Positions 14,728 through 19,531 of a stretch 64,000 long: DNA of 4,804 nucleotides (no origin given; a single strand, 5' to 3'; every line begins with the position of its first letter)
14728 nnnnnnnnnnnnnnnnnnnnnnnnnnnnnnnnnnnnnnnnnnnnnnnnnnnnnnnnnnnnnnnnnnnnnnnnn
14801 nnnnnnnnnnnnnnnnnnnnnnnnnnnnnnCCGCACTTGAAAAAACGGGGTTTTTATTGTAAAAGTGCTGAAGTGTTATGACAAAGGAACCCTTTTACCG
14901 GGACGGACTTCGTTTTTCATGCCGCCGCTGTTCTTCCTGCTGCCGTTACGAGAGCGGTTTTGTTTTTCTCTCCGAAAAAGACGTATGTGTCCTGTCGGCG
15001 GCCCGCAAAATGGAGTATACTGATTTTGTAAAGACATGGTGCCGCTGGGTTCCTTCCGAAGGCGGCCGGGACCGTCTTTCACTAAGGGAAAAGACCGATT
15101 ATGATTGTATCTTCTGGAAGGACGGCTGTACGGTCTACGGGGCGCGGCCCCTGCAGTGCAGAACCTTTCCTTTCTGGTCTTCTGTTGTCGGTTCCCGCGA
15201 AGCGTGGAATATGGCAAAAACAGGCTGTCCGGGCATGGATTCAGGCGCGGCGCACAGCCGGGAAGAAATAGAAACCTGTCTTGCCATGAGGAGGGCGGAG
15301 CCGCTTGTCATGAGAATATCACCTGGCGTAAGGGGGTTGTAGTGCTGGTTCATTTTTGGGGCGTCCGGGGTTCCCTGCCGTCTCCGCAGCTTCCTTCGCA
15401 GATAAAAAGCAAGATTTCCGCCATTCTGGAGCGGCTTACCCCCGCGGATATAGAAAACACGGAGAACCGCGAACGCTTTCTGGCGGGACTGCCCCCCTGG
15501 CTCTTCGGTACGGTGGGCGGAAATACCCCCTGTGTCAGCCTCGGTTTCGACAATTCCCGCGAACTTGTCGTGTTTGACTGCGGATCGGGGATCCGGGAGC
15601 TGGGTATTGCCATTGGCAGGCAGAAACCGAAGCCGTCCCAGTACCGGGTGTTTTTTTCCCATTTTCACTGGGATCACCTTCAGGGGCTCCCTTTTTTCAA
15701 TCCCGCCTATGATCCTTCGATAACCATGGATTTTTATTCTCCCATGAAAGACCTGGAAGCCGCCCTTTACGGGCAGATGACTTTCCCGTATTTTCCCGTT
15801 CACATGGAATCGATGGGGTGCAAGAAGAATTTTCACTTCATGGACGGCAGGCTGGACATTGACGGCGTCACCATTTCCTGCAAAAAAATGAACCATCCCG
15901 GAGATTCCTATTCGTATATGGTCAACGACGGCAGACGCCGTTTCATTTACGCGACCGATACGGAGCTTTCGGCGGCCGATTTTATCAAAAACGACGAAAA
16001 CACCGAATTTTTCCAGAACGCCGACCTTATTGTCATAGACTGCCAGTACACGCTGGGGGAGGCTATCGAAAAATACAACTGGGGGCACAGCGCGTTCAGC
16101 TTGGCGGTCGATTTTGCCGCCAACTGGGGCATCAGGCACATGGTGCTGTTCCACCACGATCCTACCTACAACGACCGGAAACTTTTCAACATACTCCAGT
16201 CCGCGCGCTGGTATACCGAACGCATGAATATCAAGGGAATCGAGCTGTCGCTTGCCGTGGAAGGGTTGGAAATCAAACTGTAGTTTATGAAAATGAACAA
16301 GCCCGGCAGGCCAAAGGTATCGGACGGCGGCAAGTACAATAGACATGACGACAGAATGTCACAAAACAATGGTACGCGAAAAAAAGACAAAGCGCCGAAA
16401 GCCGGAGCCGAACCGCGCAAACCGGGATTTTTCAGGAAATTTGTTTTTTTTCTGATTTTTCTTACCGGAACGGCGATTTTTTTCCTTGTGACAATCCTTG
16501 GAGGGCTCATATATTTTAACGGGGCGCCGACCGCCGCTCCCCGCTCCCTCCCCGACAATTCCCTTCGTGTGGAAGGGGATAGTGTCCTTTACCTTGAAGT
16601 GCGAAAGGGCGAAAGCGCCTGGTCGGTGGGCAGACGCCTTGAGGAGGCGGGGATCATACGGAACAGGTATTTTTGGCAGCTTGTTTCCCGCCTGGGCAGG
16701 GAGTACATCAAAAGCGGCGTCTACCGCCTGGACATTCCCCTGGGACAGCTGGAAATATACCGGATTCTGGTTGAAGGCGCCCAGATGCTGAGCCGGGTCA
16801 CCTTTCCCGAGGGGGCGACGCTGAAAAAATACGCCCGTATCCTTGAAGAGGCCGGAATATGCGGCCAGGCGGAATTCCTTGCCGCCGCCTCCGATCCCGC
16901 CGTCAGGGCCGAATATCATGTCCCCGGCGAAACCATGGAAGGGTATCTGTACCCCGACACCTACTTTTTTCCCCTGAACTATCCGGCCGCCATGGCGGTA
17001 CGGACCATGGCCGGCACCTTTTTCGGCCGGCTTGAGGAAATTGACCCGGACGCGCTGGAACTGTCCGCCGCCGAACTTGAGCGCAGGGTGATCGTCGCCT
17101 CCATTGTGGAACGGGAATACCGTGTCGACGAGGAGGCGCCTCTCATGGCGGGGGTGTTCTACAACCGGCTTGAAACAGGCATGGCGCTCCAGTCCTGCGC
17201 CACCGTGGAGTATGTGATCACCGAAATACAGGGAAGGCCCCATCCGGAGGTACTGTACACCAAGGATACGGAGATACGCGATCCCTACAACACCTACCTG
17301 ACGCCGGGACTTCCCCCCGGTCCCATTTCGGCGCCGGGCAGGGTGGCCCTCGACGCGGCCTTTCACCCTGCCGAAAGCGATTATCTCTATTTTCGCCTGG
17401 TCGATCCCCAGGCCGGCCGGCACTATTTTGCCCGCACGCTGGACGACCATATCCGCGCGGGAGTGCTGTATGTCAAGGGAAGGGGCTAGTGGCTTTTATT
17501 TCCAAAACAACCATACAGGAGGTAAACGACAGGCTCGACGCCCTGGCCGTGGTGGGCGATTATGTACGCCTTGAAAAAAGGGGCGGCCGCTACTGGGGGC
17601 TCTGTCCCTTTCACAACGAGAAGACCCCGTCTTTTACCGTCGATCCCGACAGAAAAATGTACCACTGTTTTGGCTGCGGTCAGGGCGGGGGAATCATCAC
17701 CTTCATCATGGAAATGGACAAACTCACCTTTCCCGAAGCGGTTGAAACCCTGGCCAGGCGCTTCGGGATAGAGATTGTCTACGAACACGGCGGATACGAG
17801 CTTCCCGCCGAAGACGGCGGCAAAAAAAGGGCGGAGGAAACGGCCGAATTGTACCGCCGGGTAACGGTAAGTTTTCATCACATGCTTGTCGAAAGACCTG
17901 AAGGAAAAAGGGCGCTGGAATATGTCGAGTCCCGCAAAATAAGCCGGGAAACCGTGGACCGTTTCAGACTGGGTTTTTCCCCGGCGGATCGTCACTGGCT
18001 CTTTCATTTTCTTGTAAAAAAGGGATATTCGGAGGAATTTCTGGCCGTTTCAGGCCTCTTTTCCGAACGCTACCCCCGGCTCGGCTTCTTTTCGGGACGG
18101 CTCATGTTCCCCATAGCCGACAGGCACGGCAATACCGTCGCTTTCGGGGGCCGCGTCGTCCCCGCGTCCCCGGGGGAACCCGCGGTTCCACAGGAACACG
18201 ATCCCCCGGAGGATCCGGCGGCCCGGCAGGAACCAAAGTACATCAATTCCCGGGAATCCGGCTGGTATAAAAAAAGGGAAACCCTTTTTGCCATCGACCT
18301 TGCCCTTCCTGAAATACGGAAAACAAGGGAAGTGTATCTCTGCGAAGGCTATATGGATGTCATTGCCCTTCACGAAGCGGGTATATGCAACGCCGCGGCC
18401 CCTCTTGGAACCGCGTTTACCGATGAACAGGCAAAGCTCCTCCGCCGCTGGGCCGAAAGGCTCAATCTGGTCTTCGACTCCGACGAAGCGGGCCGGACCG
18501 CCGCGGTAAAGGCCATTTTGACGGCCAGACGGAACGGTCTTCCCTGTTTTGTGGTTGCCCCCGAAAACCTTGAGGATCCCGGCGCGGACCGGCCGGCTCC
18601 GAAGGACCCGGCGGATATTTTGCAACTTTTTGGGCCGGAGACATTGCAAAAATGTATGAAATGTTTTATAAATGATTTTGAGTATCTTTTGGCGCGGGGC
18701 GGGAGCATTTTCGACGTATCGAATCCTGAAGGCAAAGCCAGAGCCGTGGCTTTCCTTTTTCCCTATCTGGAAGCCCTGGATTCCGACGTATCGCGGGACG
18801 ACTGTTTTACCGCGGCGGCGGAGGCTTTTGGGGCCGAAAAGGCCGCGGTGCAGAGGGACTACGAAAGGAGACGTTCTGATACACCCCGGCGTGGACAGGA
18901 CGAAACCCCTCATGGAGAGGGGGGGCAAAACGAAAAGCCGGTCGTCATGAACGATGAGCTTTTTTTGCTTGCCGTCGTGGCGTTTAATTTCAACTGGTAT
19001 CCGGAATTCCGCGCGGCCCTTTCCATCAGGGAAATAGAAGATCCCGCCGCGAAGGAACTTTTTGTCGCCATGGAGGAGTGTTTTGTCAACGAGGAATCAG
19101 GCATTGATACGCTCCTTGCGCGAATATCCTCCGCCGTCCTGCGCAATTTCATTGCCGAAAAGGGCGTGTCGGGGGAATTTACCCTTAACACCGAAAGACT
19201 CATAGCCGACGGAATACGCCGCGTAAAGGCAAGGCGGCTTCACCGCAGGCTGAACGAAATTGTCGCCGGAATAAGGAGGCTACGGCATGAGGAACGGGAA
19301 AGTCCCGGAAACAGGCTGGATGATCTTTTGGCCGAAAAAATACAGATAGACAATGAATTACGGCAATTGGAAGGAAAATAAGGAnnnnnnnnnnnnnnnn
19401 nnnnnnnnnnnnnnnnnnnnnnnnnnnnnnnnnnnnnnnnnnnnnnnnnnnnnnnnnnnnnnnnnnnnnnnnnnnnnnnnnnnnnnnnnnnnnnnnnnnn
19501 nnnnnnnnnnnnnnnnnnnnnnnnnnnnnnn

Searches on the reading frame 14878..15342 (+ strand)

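Call 10: search_protein_families(library=pfam, proteins=[window:14878-15342:+], max_evalue=0.01)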
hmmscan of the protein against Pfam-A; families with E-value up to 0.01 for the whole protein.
window:14878-15342:+ (154 aa): 1 family
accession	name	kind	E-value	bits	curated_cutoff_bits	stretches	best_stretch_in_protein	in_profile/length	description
PF03692.20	CxxCxxCC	-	1.4e-08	35.8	23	1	15-117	2-84/85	Putative zinc- or iron-chelating domain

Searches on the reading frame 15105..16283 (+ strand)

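Call 10: search_protein_families(library=pfam, proteins=[window:15105-16283:+], max_evalue=0.01)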
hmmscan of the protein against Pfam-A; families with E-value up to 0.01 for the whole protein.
window:15105-16283:+ (392 aa): 2 families
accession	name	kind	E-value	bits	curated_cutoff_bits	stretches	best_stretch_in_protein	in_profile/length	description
PF12706.13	Lactamase_B_2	-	1.2e-17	64.7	27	1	155-351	3-200/200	Beta-lactamase superfamily domain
PF00753.33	Lactamase_B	-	0.0027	18.1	22.7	1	150-204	13-69/196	Metallo-beta-lactamase superfamily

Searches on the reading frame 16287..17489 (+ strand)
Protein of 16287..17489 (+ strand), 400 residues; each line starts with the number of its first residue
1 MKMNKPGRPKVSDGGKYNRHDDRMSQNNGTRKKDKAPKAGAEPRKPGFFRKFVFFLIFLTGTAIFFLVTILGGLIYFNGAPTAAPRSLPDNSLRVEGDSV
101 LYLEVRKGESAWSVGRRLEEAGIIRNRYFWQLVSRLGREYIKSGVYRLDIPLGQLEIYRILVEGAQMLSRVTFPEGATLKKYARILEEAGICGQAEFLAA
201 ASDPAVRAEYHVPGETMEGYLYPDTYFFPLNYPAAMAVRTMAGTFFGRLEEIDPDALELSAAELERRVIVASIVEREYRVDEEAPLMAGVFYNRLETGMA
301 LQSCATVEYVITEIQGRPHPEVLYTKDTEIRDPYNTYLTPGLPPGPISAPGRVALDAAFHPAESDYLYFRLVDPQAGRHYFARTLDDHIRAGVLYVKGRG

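Call 10: search_protein_families(library=pfam, proteins=[window:16287-17489:+], max_evalue=0.01)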
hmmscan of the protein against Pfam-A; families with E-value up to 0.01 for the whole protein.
window:16287-17489:+ (400 aa): 1 family
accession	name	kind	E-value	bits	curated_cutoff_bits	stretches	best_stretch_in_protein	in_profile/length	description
PF02618.21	YceG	-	4.5e-73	246.5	32.4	1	103-390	1-271/275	YceG-like family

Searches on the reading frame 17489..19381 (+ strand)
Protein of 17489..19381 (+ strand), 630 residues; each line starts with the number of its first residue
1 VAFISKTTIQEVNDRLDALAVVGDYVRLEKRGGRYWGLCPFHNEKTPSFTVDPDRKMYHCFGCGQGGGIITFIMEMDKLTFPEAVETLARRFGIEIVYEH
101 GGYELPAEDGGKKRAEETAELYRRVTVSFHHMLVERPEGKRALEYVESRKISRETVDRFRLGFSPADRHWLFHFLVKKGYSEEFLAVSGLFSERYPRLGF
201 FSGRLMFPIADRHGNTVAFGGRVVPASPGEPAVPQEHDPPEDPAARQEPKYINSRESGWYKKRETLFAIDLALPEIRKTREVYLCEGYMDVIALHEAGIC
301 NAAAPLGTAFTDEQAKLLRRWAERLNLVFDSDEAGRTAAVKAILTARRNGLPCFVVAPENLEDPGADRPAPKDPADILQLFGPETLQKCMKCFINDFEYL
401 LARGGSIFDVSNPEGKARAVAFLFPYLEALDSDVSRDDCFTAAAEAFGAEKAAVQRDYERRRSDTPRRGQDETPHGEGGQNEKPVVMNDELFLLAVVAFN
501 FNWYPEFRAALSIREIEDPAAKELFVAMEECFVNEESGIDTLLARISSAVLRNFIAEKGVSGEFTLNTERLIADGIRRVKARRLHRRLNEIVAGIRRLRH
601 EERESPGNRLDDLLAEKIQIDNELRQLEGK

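Call 22: search_protein_families(library=pfam, proteins=[window:17489-19381:+], max_evalue=0.001)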
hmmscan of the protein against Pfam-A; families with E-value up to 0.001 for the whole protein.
window:17489-19381:+ (630 aa): 7 families
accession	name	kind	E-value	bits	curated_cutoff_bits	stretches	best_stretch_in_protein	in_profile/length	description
PF01807.25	Zn_ribbon_DnaG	-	3e-36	123.6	24.9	1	5-99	2-96/98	CHC2 zinc finger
PF08275.17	DNAG_N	-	3.1e-30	105.3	26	1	129-272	1-127/128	DNA primase catalytic core, N-terminal domain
PF13155.12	Toprim_2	-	1.4e-17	64.2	22.1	1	283-364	1-84/88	Toprim-like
PF13662.12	Toprim_4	-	4.4e-16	59.3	25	1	281-356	2-84/85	Toprim domain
PF01751.28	Toprim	-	1.2e-09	38.7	23.1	1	281-346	1-84/96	Toprim domain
PF10410.14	DnaB_bind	-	6.3e-06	26.8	20.6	1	397-449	1-53/56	DnaB-helicase binding domain of primase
PF13362.12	Toprim_3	-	5.3e-05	24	27.2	1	282-383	2-94/95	Toprim domain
